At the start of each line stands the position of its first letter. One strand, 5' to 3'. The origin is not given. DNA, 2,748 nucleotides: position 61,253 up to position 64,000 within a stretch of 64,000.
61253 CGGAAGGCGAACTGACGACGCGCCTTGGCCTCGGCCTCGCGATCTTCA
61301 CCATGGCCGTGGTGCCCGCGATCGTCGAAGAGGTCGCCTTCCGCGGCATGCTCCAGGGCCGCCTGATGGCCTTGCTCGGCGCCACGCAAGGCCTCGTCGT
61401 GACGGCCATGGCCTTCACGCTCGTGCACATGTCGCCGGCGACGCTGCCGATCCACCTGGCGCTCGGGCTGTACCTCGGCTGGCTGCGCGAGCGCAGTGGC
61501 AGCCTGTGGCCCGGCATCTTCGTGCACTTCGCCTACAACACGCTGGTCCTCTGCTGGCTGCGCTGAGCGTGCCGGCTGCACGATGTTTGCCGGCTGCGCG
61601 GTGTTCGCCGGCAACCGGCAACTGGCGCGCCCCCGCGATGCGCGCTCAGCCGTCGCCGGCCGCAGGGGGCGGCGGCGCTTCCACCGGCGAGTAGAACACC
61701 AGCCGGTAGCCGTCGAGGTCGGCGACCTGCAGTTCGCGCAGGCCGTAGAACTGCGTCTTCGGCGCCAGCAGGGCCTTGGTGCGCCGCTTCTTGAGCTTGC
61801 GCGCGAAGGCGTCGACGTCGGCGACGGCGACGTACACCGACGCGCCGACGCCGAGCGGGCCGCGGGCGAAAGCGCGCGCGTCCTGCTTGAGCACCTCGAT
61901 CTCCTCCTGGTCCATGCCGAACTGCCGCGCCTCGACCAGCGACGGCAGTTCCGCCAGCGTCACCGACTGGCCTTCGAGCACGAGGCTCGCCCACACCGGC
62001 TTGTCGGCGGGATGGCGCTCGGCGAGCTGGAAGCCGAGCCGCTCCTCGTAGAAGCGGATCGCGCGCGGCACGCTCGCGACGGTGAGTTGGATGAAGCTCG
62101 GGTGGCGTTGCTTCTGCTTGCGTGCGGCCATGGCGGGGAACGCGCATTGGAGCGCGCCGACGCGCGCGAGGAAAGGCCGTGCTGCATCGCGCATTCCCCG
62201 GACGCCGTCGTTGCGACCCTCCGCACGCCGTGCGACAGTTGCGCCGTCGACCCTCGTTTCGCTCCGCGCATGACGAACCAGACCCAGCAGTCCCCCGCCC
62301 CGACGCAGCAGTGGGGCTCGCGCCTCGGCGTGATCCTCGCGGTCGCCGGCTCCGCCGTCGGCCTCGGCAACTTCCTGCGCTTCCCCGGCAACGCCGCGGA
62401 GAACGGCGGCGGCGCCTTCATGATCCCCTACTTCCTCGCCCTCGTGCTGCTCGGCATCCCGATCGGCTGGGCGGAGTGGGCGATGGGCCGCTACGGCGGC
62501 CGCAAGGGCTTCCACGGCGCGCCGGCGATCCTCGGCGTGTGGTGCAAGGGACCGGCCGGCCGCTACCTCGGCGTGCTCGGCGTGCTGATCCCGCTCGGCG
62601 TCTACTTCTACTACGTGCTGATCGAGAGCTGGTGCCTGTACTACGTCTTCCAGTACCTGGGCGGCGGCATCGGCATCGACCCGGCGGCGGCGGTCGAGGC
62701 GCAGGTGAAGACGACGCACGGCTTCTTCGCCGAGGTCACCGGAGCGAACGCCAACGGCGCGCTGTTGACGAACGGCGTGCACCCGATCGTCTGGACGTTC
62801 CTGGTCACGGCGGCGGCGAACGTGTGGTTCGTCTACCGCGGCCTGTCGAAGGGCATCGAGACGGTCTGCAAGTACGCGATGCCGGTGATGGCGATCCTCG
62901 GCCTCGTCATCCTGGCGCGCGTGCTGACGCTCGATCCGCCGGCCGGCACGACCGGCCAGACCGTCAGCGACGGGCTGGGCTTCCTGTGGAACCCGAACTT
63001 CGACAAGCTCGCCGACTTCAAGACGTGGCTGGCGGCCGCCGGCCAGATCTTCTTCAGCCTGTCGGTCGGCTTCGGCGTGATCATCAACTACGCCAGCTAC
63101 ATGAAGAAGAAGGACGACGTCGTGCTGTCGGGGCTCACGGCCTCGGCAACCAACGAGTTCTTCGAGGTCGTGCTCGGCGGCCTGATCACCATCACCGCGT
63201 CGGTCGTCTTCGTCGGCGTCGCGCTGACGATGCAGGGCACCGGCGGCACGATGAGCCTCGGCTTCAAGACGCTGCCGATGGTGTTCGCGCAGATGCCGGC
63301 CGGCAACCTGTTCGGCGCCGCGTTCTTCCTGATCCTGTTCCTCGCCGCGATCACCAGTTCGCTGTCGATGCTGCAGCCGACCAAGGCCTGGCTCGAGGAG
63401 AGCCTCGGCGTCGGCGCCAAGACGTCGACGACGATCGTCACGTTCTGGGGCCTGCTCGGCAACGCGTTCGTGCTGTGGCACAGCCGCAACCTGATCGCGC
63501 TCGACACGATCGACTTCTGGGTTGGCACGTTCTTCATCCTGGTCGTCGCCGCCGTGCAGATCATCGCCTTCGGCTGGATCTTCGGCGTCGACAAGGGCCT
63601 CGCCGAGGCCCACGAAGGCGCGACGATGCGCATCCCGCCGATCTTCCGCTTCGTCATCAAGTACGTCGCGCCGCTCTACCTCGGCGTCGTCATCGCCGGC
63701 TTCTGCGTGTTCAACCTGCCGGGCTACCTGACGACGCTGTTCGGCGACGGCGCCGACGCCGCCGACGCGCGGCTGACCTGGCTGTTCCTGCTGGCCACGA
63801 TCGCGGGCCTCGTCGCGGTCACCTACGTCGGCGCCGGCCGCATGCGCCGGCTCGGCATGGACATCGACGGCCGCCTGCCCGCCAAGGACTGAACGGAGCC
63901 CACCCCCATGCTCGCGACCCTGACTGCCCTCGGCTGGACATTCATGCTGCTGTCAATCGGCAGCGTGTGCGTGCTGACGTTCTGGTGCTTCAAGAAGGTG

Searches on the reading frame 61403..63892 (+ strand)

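Call 53: search_protein_families(library=pfam, proteins=[window:61403-63892:+], max_evalue=0.0001)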
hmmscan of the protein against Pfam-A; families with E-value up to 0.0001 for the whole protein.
window:61403-63892:+ (829 aa): 1 family
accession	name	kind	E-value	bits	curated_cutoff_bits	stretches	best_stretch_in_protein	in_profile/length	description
PF00209.24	SNF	-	7.8e-49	167.2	27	2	462-779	176-493/524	Sodium:neurotransmitter symporter family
